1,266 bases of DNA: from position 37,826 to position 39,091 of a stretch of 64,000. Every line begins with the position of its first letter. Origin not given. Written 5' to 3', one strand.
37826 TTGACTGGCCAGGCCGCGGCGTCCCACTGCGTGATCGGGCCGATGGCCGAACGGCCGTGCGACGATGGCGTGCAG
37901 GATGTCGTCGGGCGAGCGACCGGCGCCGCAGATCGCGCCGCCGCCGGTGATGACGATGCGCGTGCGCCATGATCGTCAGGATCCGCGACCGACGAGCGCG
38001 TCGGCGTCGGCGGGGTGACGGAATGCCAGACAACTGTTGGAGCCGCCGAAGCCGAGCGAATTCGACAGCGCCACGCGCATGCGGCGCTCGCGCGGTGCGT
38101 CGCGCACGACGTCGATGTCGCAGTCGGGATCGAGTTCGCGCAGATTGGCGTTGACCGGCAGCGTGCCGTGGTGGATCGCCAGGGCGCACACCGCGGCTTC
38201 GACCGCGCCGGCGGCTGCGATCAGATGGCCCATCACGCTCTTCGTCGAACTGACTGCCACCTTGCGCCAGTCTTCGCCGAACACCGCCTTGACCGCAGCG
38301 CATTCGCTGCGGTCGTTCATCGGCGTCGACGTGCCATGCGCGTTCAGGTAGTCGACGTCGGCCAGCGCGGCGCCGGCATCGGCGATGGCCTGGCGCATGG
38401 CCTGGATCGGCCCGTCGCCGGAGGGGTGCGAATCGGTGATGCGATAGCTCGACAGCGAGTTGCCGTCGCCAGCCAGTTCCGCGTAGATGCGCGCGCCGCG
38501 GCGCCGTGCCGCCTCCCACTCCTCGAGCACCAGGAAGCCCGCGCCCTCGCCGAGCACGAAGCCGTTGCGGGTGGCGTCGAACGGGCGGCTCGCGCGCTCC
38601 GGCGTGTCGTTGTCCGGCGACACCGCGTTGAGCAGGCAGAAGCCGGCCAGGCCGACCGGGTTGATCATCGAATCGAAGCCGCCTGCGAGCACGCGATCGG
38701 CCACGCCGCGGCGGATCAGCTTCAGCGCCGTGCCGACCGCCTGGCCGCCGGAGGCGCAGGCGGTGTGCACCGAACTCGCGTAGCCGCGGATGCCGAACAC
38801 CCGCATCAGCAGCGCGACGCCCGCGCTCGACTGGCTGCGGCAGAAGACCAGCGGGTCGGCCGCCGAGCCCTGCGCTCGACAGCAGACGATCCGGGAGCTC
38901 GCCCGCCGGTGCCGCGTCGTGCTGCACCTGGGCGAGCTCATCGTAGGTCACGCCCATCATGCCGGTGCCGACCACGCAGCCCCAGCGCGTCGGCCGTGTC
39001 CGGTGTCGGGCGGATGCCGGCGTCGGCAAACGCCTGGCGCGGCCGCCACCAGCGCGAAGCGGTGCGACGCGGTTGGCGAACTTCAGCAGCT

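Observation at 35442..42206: Self-contained type II FAS/PKS-like operon ending in an LpxL-family acyltransferase: candidate pathway for a dedicated special acyl chain on lipid A or another glycolipid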

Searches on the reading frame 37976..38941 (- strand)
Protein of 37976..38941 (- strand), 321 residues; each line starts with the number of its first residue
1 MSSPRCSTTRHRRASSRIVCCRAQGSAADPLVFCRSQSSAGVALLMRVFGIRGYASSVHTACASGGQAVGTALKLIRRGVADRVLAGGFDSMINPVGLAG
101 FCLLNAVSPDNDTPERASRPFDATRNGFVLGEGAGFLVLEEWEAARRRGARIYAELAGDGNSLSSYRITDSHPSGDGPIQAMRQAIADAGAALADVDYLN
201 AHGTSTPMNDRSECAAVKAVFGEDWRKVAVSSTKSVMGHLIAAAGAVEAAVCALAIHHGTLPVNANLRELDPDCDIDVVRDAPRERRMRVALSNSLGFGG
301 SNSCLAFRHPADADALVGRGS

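Call 4: search_protein_families(library=pfam, proteins=[window:37976-38941:-], max_evalue=0.01)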
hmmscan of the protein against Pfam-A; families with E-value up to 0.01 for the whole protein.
window:37976-38941:- (321 aa): 4 families
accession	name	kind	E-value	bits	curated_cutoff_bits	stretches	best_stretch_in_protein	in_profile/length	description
PF02801.28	Ketoacyl-synt_C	-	3.6e-32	111.3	20.8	1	153-267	1-118/119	Beta-ketoacyl synthase, C-terminal domain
PF00109.32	ketoacyl-synt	-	7.7e-24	85.1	20.8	1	37-144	149-251/252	Beta-ketoacyl synthase, N-terminal domain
PF00108.29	Thiolase_N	-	1.1e-05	25.4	26.4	1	52-93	75-116/260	Thiolase, N-terminal domain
PF02803.24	Thiolase_C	-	0.0086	16.2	27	0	175-248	21-89/123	Thiolase, C-terminal domain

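Call 6: find_homologous_proteins(query=window:37976-38941:-, max_evalue=1e-20)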
Query window:37976-38941:- (321 aa): 7999 proteins with E <= 1e-20 among 8000 candidates; the best 120 are listed.
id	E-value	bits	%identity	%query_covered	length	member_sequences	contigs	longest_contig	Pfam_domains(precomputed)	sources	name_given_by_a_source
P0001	1.1e-180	618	93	93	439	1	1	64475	PF00109.33,PF00108.30,PF02801.29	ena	-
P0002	3.4e-180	616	92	93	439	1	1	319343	PF00109.33,PF00108.30,PF02801.29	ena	-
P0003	9.6e-180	615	93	92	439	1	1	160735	PF00109.33,PF00108.30,PF02801.29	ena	-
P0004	1.8e-179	614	92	92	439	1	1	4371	PF00109.33,PF00108.30,PF02801.29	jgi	jgi:3-oxoacyl-(acyl-carrier-protein) synthase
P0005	2.0e-179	614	94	93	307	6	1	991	PF00109.33,PF00108.30,PF02801.29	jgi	jgi:3-oxoacyl-(acyl-carrier-protein) synthase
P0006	2.8e-179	613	92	93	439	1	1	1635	PF00109.33,PF00108.30,PF02801.29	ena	-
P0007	9.2e-179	611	92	92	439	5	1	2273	PF00109.33,PF00108.30,PF02801.29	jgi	jgi:3-oxoacyl-(acyl-carrier-protein) synthase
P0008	2.1e-178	610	92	93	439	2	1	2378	PF00109.33,PF00108.30,PF02801.29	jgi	-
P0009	2.4e-178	610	93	92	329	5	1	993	PF00109.33,PF00108.30,PF02801.29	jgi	jgi:3-oxoacyl-(acyl-carrier-protein) synthase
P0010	2.4e-178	610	92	92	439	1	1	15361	PF00109.33,PF00108.30,PF02801.29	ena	-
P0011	4.2e-178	609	92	92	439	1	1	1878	PF00109.33,PF00108.30,PF02801.29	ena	-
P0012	1.1e-177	608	93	91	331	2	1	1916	PF00109.33,PF00108.30,PF02801.29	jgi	-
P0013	7.9e-177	605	93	92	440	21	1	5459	PF00109.33,PF00108.30,PF02801.29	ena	-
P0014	8.7e-177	605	91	93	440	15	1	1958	PF00109.33,PF02801.29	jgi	-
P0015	3.8e-176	603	92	93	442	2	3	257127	PF00109.33,PF02801.29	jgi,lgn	jgi:3-oxoacyl-(acyl-carrier-protein) synthase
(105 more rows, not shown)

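Call 7: find_encoding_contigs(protein=P0002, flank=10000, max_places=2)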
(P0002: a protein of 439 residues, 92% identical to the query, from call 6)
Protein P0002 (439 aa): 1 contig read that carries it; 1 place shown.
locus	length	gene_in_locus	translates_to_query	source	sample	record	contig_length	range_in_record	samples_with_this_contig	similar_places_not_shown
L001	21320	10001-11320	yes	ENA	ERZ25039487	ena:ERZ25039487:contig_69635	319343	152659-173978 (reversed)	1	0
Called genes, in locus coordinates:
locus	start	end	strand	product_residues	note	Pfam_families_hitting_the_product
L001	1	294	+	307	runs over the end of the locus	PF13091:PLDc_2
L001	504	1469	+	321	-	PF03401:TctC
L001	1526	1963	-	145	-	PF00571:CBS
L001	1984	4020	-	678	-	PF03190:Thioredox_DsbH, PF13899:Thioredoxin_7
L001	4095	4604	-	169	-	PF00719:Pyrophosphatase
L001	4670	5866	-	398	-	PF00368:HMG-CoA_red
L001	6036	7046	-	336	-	PF00892:EamA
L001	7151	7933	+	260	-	PF00106:adh_short, PF08659:KR, PF23441:SDR, PF13561:adh_short_C2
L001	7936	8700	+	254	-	PF23441:SDR (weak), PF00106:adh_short, PF01370:Epimerase, PF08659:KR, PF13460:NAD_binding_10 (weak), PF13561:adh_short_C2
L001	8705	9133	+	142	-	PF00550:PP-binding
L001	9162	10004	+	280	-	PF07977:FabA, PF22818:ApeI-like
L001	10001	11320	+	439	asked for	PF00109:ketoacyl-synt, PF00108:Thiolase_N (weak), PF02801:Ketoacyl-synt_C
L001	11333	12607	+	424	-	PF00109:ketoacyl-synt, PF02801:Ketoacyl-synt_C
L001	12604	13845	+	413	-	PF01648:ACPS, PF03279:Lip_A_acyltrans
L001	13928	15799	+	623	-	PF12796:Ank_2, PF13637:Ank_4 (weak), PF12796:Ank_2, PF13637:Ank_4 (weak), PF12796:Ank_2, PF13637:Ank_4 (weak), PF13857:Ank_5, PF00023:Ank, +1 more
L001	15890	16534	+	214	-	-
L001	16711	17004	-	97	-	PF08734:GYD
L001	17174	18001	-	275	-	PF13489:Methyltransf_23, PF01209:Ubie_methyltran, PF02353:CMAS, PF13847:Methyltransf_31, PF08241:Methyltransf_11, PF08242:Methyltransf_12, PF13649:Methyltransf_25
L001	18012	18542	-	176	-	PF02627:CMD (weak)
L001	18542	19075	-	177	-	PF06240:COXG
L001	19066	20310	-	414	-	PF05762:VWA_CoxE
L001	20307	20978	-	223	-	-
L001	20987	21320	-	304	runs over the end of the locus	PF13191:AAA_16 (weak), PF13604:AAA_30 (faint), PF07726:AAA_3 (faint), PF07728:AAA_5, PF13401:AAA_22 (weak), PF00004:AAA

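Call 8: find_encoding_contigs(protein=P0001, flank=10000, max_places=2)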
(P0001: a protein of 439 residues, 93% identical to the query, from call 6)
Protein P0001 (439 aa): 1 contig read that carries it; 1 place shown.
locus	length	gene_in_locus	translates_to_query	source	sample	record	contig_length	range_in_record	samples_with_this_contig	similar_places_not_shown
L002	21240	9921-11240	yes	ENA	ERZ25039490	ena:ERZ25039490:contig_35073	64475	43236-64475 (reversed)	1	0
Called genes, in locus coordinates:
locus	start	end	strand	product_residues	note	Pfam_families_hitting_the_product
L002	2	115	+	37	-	?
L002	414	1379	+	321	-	PF03401:TctC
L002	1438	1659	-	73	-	PF00571:CBS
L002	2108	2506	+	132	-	-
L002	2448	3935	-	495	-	PF03190:Thioredox_DsbH, PF13899:Thioredoxin_7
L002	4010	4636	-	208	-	PF00719:Pyrophosphatase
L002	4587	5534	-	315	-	PF00368:HMG-CoA_red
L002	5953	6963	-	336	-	PF00892:EamA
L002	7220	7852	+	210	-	PF00106:adh_short, PF13561:adh_short_C2, PF23441:SDR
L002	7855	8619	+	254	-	PF00106:adh_short, PF01370:Epimerase, PF08659:KR, PF13460:NAD_binding_10 (weak), PF13561:adh_short_C2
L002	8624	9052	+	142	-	PF00550:PP-binding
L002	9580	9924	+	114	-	PF22818:ApeI-like, PF07977:FabA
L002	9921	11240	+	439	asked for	PF00109:ketoacyl-synt, PF00108:Thiolase_N (weak), PF02801:Ketoacyl-synt_C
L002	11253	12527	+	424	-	PF00109:ketoacyl-synt, PF02801:Ketoacyl-synt_C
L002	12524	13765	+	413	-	PF01648:ACPS, PF03279:Lip_A_acyltrans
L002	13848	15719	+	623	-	PF12796:Ank_2, PF13606:Ank_3 (faint), PF12796:Ank_2, PF13637:Ank_4 (weak), PF12796:Ank_2, PF13637:Ank_4 (weak), PF13857:Ank_5, PF00023:Ank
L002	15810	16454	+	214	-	-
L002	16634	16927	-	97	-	PF08734:GYD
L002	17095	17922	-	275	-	PF13489:Methyltransf_23, PF01209:Ubie_methyltran, PF02353:CMAS, PF13847:Methyltransf_31, PF08241:Methyltransf_11, PF08242:Methyltransf_12, PF13649:Methyltransf_25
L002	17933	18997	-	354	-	PF06240:COXG, PF02627:CMD (weak)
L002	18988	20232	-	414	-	PF05762:VWA_CoxE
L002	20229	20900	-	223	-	-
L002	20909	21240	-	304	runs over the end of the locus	PF13191:AAA_16 (weak), PF13604:AAA_30 (faint), PF07726:AAA_3 (faint), PF07728:AAA_5, PF13401:AAA_22 (weak), PF00004:AAA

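Call 10: search_protein_families(library=ncbifam, proteins=[L001:7151-7933:+, L001:7936-8700:+, L001:8705-9133:+, L001:9162-10004:+, L001:10001-11320:+, L001:11333-12607:+, L001:12604-13845:+, L001:13928-15799:+, L001:15890-16534:+, L001:6036-7046:-], max_evalue=0.00001)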
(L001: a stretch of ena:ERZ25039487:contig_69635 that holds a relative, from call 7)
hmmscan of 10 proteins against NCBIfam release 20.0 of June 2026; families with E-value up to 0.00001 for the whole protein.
L001:7151-7933:+ (260 aa): 231 families (the best 25 are shown)
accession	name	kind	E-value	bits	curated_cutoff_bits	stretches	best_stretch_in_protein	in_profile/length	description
NF005975.0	PRK08063.1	equivalog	9.7e-104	346.1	328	1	15-257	3-247/250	enoyl-[acyl-carrier-protein] reductase FabL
NF005559.1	PRK07231.1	subfamily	4.6e-58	196.6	215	1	14-257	2-248/249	glucose 1-dehydrogenase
NF009466.0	PRK12826.1-2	subfamily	7.1e-47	159.9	222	1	17-257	4-245/248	3-oxoacyl-ACP reductase FabG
NF006267.0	PRK08416.1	equivalog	1.3e-46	159.3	369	1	14-257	6-258/260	enoyl-ACP reductase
NF009468.0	PRK12826.1-4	equivalog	1.6e-46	159.1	318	1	14-256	5-247/256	SDR family oxidoreductase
TIGR01830.1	3oxo_ACP_reduc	equivalog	5.1e-46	157.3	297.75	1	19-256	1-238/239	3-oxoacyl-[acyl-carrier-protein] reductase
NF004778.0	PRK06124.1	equivalog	8.2e-46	156.5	303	1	13-257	8-253/256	SDR family oxidoreductase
NF005309.0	PRK06841.1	subfamily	1e-45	156.3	286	1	5-258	4-254/255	GolD/DthD family dehydrogenase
NF005067.0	PRK06484.1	equivalog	7.4e-45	153.5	713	1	15-259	272-514/524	short chain dehydrogenase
NF047923.1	pyridox_DH_SDR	equivalog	1.2e-44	152.7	325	1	15-256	2-240/243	pyridoxal 4-dehydrogenase, SDR-type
NF052558.1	MBtsdlDhBudC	equivalog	2.8e-44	151.6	270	1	15-257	2-242/250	meso-2,3-butanediol dehydrogenase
NF004773.0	PRK06113.1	equivalog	3.3e-44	151.3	367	1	11-255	6-249/255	7-alpha-hydroxysteroid dehydrogenase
NF005717.0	PRK07533.1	equivalog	5.3e-44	150.8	337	1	11-258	6-257/259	enoyl-ACP reductase FabI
NF005893.0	PRK07856.1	equivalog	6.7e-44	150.1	255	1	13-255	6-240/255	SDR family oxidoreductase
NF053807.1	RhamDHLra1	equivalog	8.8e-44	150.1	400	1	14-256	2-247/252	L-rhamnose 1-dehydrogenase Lra1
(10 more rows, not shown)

L001:7936-8700:+ (254 aa): 235 families (the best 25 are shown)
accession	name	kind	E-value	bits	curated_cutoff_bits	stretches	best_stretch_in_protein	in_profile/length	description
TIGR01830.1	3oxo_ACP_reduc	equivalog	9.4e-81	271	297.75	1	14-251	1-238/239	3-oxoacyl-[acyl-carrier-protein] reductase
NF004197.0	PRK05653.1-1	equivalog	1e-78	264.4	332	1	6-253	2-248/249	3-oxoacyl-ACP reductase FabG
NF004200.0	PRK05653.1-5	equivalog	1.5e-74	250.6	273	1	13-251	4-241/242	3-oxoacyl-ACP reductase FabG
NF053542.1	FlxB_rubin_SDR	equivalog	1.2e-73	247.8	340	1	12-250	1-238/239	flexirubin biosynthesis SDR family reductase FlxB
NF009466.0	PRK12826.1-2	subfamily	1.5e-73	247.3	222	1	12-253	4-246/248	3-oxoacyl-ACP reductase FabG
NF009464.0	PRK12824.1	subfamily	4.3e-71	239.4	269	1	12-253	3-244/245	3-oxoacyl-ACP reductase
NF004199.0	PRK05653.1-4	equivalog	1.2e-70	237.9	301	1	9-253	3-247/247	3-oxoacyl-ACP reductase FabG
TIGR01829.1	AcAcCoA_reduct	subfamily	1.5e-68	231.1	302.1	1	12-253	1-242/242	acetoacetyl-CoA reductase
NF005559.1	PRK07231.1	subfamily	1e-66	225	215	1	9-251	2-247/249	glucose 1-dehydrogenase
NF004791.0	PRK06138.1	equivalog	9.6e-65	218.4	312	1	9-252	3-250/252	SDR family oxidoreductase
NF004198.0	PRK05653.1-3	equivalog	3.4e-63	213.4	296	1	9-253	5-248/248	3-oxoacyl-ACP reductase FabG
NF009546.0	PRK12935.1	equivalog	2.2e-62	210.8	418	1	9-253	4-247/247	acetoacetyl-CoA reductase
NF009468.0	PRK12826.1-4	equivalog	2.4e-61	207.7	318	1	8-250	4-246/256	SDR family oxidoreductase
NF047420.2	EF_P_mod_YmfI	equivalog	3e-60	203.9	238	1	14-251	2-235/236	elongation factor P 5-aminopentanone reductase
TIGR01831.1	fabG_rel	equivalog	5.5e-60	202.7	338.85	1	15-251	2-238/239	3-ketoacyl-ACP reductase FabG2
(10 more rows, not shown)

L001:8705-9133:+ (142 aa): 9 families
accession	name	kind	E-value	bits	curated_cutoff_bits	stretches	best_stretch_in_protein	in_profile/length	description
NF002148.0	PRK00982.1-2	subfamily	1.1e-12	47.6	71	1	12-67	3-58/79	acyl carrier protein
NF002150.0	PRK00982.1-4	subfamily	8.3e-12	45.2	66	1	12-67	4-59/80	acyl carrier protein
NF005079.0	PRK06508.1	equivalog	2e-11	44.1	83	1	13-72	3-62/93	acyl carrier protein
NF006031.0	PRK08172.1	equivalog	1.5e-09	38.4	76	1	17-66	8-57/82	acyl carrier protein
TIGR00517.1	acyl_carrier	equivalog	8.6e-09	35.2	70.45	1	13-67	3-57/77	acyl carrier protein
NF002151.0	PRK00982.1-5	equivalog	2.1e-08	34.2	92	1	14-67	4-57/78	acyl carrier protein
NF002149.0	PRK00982.1-3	equivalog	5.5e-08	32.6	106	1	16-67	6-57/78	acyl carrier protein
NF003757.0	PRK05350.1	equivalog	1.7e-07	31.3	65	1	10-65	3-58/83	acyl carrier protein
NF002147.0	PRK00982.1-1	equivalog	5.2e-07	29.4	84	1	12-69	6-63/83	acyl carrier protein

L001:9162-10004:+ (280 aa): 4 families
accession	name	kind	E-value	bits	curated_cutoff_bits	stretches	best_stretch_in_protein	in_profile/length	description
NF000582.1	PRK00006.1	equivalog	1.7e-20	73.4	113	1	178-273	39-135/137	3-hydroxyacyl-ACP dehydratase FabZ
TIGR01750.1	fabZ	equivalog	5.1e-20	71.7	155.15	1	176-273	39-139/141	3-hydroxyacyl-ACP dehydratase FabZ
NF009667.0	PRK13188.1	equivalog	3.7e-11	42.4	465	1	179-249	360-433/464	bifunctional UDP-3-O-[3-hydroxymyristoyl] N-acetylglucosamine deacetylase/3-hydroxyacyl-ACP dehydratase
NF058663.1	cispen_cyc_AmcE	equivalog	4e-09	36.7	140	0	160-274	27-141/153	cispentacin biosynthesis cyclizing decarboxylase AmcE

L001:10001-11320:+ (439 aa): 22 families
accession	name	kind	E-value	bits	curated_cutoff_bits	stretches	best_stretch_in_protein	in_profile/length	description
TIGR03150.1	fabF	equivalog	1.2e-132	442.5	493.75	1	3-426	1-407/407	beta-ketoacyl-ACP synthase II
NF005589.0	PRK07314.1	subfamily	2.4e-128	428.4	387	1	2-427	3-411/413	beta-ketoacyl-ACP synthase II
NF004970.0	PRK06333.1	subfamily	2e-107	359.7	525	1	2-427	3-421/424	beta-ketoacyl-ACP synthase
NF006274.0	PRK08439.1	equivalog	5e-103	345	621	1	3-426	2-404/406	beta-ketoacyl-ACP synthase II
NF005076.0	PRK06501.1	equivalog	3.3e-96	322.7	629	1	5-425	13-420/425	beta-ketoacyl-ACP synthase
NF006434.0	PRK08722.1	equivalog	7.6e-91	305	759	1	2-426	3-412/414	beta-ketoacyl-ACP synthase II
NF005935.0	PRK07967.1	equivalog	1.8e-77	260.9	630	1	3-427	2-403/406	beta-ketoacyl-ACP synthase I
NF006618.0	PRK09185.1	subfamily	4.4e-73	246.6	407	1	3-426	3-391/394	beta-ketoacyl-ACP synthase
NF006587.0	PRK09116.1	equivalog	8.6e-72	242.1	470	1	2-426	1-405/408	beta-ketoacyl-ACP synthase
NF005916.1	PRK07910.1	equivalog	1e-71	242.1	560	1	4-425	13-415/418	KasA/KasB family beta-ketoacyl-ACP synthase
NF005490.0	PRK07103.1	equivalog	1.1e-68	232.2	445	1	2-427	3-412/414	polyketide beta-ketoacyl:acyl carrier protein synthase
NF058662.1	cispenta_AmcF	equivalog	1.8e-68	231.2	325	2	167-426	116-368/369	cispentacin biosynthesis acyltransferase subunit AmcF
NF004618.0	PRK05952.1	equivalog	2e-63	214.6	455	1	4-427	3-382/384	beta-ketoacyl-ACP synthase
NF040607.1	mycolic_Pks13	equivalog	2e-33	115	2100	1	166-429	257-527/1680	polyketide synthase Pks13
NF045894.1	PKS_plus_SDR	equivalog_domain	4.5e-33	114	1740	1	163-421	156-420/1515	type I polyketide synthase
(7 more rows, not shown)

L001:11333-12607:+ (424 aa): 20 families
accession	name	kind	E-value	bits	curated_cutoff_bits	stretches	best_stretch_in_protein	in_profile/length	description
TIGR03150.1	fabF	equivalog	1.1e-70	238.4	493.75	1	5-421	2-406/407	beta-ketoacyl-ACP synthase II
NF005589.0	PRK07314.1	subfamily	6.3e-65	219.5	387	1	4-422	4-410/413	beta-ketoacyl-ACP synthase II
NF004970.0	PRK06333.1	subfamily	5.4e-57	193.5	525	1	4-422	4-420/424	beta-ketoacyl-ACP synthase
NF006274.0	PRK08439.1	equivalog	1.9e-56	191.6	621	1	5-421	3-403/406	beta-ketoacyl-ACP synthase II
NF058662.1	cispenta_AmcF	equivalog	9.5e-49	166.3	325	1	171-421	116-367/369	cispentacin biosynthesis acyltransferase subunit AmcF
NF006587.0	PRK09116.1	equivalog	1.1e-43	149.6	470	1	5-422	3-405/408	beta-ketoacyl-ACP synthase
NF004618.0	PRK05952.1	equivalog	1.7e-43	149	455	1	156-422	119-381/384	beta-ketoacyl-ACP synthase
NF005076.0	PRK06501.1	equivalog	2.1e-40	138.9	629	1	163-421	154-420/425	beta-ketoacyl-ACP synthase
NF005916.1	PRK07910.1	equivalog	3.4e-38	131.7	560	1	147-419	134-413/418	KasA/KasB family beta-ketoacyl-ACP synthase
NF006434.0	PRK08722.1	equivalog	8.9e-38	130.2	759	1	2-421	2-411/414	beta-ketoacyl-ACP synthase II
NF005935.0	PRK07967.1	equivalog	2.3e-36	125.5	630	1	5-422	3-402/406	beta-ketoacyl-ACP synthase I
NF005490.0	PRK07103.1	equivalog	4.2e-35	121.6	445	1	5-422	5-411/414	polyketide beta-ketoacyl:acyl carrier protein synthase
NF006618.0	PRK09185.1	subfamily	4e-34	118.3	407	1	171-421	148-390/394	beta-ketoacyl-ACP synthase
NF045894.1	PKS_plus_SDR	equivalog_domain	6.7e-28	96.9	1740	1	152-381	141-376/1515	type I polyketide synthase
NF041183.1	Pks2_ls1_myc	equivalog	3.6e-22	77.1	2400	1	165-393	154-384/2086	sulfolipid-1 biosynthesis phthioceranic/hydroxyphthioceranic acid synthase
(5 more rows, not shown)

L001:12604-13845:+ (413 aa): 27 families (the best 25 are shown)
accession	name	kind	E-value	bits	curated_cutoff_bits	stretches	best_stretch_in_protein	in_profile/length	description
NF006270.0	PRK08419.1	equivalog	9.3e-34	117.1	248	1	146-405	34-289/298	lipid A biosynthesis lauroyl acyltransferase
NF005120.0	PRK06553.1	equivalog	4.3e-27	95.2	273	1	139-405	44-307/308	lipid A biosynthesis lauroyl acyltransferase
NF006432.0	PRK08706.1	equivalog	3.1e-26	92.3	384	1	148-411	30-285/289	lipid A biosynthesis lauroyl acyltransferase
TIGR02207.1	lipid_A_htrB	subfamily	7.6e-26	91.2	297.8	1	149-409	45-296/303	LpxL/LpxP family Kdo(2)-lipid IV(A) lauroyl/palmitoleoyl acyltransferase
NF006437.0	PRK08733.1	equivalog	7.9e-24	84.3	540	1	137-409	39-299/306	LpxL/LpxP family Kdo(2)-lipid IV(A) lauroyl/palmitoleoyl acyltransferase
NF004191.0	PRK05646.1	equivalog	1.7e-23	83.3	491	1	147-412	46-303/310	lipid A biosynthesis lauroyl acyltransferase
NF006487.0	PRK08905.1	equivalog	1.2e-21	77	281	1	144-406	25-275/290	lysophospholipid acyltransferase family protein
NF005399.0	PRK06946.1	subfamily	1.3e-19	70.6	343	1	148-410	36-289/294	lipid A biosynthesis lauroyl acyltransferase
NF005919.0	PRK07920.1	equivalog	3.6e-19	69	209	1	144-404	37-293/311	phosphatidylinositol mannoside acyltransferase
NF005340.0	PRK06860.1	subfamily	4.2e-18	65.6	398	1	151-411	53-304/309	lipid A biosynthesis lauroyl acyltransferase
NF000832.0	PRK00070.3-2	equivalog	1.4e-15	57.7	107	1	15-134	5-114/116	holo-ACP synthase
NF011256.0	PRK14662.1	equivalog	2.7e-15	56.8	150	1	15-136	5-119/123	4'-phosphopantetheinyl transferase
NF005150.0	PRK06628.1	equivalog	1.4e-14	54.2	350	1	157-405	51-289/290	lipid A biosynthesis lauroyl acyltransferase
NF005952.0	PRK08025.1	equivalog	5.9e-14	51.9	517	1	154-411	54-301/306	kdo(2)-lipid IV(A) palmitoleoyltransferase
NF004190.0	PRK05645.1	equivalog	1e-13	51.1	377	1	146-413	32-293/295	lysophospholipid acyltransferase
TIGR00556.1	pantethn_trn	domain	2.2e-12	47.2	45.35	1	15-134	5-125/128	phosphopantetheine--protein transferase domain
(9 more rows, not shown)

L001:13928-15799:+ (623 aa): 6 families
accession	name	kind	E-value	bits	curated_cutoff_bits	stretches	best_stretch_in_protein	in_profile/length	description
NF041931.2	MzaA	equivalog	5e-20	71.9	800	2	435-519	6-90/726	MZA anti-phage system associated sigma-70 family RNA polymerase sigma factor MzaA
NF043029.1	T4SS_AnkY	equivalog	2.7e-19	69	600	2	494-572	454-533/543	Dot/Icm T4SS effector AnkY/LegA9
NF043023.1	T4SS_AnkH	equivalog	4.4e-18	65.3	600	1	444-555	12-123/467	Dot/Icm T4SS effector AnkH/LegA3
NF043022.1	T4SS_AnkG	equivalog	2.1e-11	43.3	500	1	412-508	345-447/455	Dot/Icm T4SS effector AnkG/AnkZ/LegA7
NF043028.1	T4SS_AnkX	equivalog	6.1e-06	24.7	1400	0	396-591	455-643/938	Dot/Icm T4SS effector AnkN/AnkX/LegA8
TIGR00870.1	trp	subfamily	8.3e-06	24.1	498.75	0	528-558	129-159/747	transient-receptor-potential calcium channel protein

L001:15890-16534:+ (214 aa): 0 families

L001:6036-7046:- (336 aa): 2 families
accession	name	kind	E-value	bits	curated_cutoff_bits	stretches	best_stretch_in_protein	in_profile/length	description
TIGR00950.1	2A78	equivalog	1.8e-13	50.5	230.2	1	46-314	1-263/264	carboxylate/amino acid/amine transporter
NF008523.0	PRK11453.1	equivalog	9.9e-10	38.5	472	1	35-324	5-292/299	O-acetylserine/cysteine exporter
